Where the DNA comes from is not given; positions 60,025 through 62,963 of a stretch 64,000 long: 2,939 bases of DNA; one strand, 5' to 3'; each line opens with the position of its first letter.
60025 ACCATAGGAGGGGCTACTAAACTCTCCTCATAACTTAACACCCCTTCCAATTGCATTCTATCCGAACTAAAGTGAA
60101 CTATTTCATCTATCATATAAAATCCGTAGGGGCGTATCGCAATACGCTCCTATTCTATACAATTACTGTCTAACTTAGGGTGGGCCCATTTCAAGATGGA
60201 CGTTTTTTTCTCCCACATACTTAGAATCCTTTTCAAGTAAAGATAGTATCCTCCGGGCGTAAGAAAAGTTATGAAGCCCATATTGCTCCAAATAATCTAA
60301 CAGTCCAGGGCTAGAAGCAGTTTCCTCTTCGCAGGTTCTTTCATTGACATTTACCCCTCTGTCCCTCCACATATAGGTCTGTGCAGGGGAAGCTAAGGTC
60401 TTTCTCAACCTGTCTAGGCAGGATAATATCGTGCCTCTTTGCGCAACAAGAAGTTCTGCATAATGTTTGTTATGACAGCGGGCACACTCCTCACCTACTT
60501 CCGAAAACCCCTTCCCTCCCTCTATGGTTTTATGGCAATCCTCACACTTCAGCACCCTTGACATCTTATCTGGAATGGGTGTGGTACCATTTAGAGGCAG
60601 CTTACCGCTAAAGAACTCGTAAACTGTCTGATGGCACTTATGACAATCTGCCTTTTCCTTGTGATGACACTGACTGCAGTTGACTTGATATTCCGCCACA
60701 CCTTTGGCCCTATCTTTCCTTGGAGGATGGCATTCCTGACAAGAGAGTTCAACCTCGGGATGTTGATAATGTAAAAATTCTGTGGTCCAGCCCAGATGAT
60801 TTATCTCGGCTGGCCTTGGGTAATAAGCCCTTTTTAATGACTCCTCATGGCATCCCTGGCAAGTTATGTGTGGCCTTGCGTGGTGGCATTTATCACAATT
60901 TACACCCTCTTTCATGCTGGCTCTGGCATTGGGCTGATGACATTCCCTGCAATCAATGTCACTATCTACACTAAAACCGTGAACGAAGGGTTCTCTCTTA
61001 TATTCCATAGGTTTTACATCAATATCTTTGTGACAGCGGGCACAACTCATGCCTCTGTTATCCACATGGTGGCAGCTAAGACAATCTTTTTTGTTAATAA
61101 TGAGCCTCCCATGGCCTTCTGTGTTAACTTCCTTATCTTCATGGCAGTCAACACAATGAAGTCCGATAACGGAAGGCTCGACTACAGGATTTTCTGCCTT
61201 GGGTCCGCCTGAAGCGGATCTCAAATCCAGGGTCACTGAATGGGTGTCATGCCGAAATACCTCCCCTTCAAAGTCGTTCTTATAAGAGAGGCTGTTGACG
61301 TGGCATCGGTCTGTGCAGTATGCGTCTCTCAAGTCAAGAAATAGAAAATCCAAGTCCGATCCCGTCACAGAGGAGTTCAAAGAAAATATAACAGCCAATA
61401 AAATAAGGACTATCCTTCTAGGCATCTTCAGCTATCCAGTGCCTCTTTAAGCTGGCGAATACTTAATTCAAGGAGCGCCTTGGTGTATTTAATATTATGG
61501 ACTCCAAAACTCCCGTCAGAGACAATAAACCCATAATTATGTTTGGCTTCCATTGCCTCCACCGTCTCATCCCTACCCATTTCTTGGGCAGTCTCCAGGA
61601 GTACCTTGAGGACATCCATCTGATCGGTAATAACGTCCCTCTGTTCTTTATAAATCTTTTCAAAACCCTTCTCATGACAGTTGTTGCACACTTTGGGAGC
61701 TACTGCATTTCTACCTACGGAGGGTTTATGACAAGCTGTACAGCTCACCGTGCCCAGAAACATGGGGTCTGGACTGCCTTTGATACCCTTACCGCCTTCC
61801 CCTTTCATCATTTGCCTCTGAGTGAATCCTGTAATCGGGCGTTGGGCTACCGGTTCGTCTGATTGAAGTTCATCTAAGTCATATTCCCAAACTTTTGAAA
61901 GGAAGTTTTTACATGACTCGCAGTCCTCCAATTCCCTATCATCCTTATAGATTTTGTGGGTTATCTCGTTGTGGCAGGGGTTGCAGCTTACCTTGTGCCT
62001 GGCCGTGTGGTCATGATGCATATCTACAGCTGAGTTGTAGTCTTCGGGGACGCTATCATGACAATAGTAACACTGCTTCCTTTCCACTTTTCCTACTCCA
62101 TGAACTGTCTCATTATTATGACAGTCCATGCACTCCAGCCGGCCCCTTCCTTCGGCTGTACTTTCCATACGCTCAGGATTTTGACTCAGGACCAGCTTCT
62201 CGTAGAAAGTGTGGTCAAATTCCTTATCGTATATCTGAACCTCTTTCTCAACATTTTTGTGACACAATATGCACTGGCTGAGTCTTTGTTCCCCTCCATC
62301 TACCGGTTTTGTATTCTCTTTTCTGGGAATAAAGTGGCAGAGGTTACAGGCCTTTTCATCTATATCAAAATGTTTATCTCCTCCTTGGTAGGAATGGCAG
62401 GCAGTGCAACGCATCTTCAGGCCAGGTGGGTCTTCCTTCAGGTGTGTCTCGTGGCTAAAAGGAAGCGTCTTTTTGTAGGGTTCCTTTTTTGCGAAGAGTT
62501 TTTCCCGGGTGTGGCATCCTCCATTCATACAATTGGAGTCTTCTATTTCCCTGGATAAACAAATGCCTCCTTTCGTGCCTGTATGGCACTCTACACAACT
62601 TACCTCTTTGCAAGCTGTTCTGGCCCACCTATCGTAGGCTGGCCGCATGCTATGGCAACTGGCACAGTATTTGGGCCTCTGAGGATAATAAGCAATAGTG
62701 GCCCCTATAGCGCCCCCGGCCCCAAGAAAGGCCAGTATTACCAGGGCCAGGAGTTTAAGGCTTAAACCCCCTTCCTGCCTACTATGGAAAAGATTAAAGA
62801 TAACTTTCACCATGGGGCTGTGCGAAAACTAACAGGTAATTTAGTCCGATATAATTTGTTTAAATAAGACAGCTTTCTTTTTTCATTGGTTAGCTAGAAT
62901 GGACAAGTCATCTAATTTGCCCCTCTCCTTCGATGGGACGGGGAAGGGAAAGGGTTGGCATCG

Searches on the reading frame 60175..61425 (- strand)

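Call 41: search_protein_families(library=pfam, proteins=[window:60175-61425:-], max_evalue=0.00001)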
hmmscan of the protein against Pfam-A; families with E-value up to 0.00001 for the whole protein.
window:60175-61425:- (416 aa): 3 families
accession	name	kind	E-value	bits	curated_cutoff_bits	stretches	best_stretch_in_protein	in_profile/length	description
PF14522.11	Cytochrome_C7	-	4.2e-14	52.6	24.8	1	120-182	8-67/67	Cytochrome c7 and related cytochrome c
PF14537.11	Cytochrom_c3_2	-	5.7e-07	30.4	25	0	88-182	6-79/79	Cytochrome c3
PF02085.21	Cytochrom_CIII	-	9.1e-06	26.4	22.9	0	112-181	30-101/101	Class III cytochrome C family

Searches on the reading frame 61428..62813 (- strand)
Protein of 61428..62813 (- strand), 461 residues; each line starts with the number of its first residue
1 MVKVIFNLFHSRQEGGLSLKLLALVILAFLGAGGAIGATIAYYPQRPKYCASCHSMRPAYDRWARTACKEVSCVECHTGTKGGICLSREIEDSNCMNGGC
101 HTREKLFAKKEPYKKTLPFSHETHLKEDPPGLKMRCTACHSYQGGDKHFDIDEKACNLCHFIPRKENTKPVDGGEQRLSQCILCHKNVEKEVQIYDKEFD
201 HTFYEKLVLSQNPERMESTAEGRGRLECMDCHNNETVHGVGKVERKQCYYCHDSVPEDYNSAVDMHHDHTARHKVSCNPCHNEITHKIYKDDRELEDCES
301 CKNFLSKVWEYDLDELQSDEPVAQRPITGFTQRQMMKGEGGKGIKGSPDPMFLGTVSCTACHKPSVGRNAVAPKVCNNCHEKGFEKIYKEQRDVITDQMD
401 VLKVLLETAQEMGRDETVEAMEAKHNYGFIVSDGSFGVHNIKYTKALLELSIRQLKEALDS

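Call 41: search_protein_families(library=pfam, proteins=[window:61428-62813:-], max_evalue=0.00001)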
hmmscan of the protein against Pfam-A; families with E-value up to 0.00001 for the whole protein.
window:61428-62813:- (461 aa): 3 families
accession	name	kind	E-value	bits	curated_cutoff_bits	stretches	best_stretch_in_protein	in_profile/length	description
PF14537.11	Cytochrom_c3_2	-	7.1e-12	46.1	25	0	226-301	7-77/79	Cytochrome c3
PF14522.11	Cytochrome_C7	-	1.2e-11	44.6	24.8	0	265-381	4-67/67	Cytochrome c7 and related cytochrome c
PF02085.21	Cytochrom_CIII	-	1.8e-06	28.6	22.9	0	110-192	14-89/101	Class III cytochrome C family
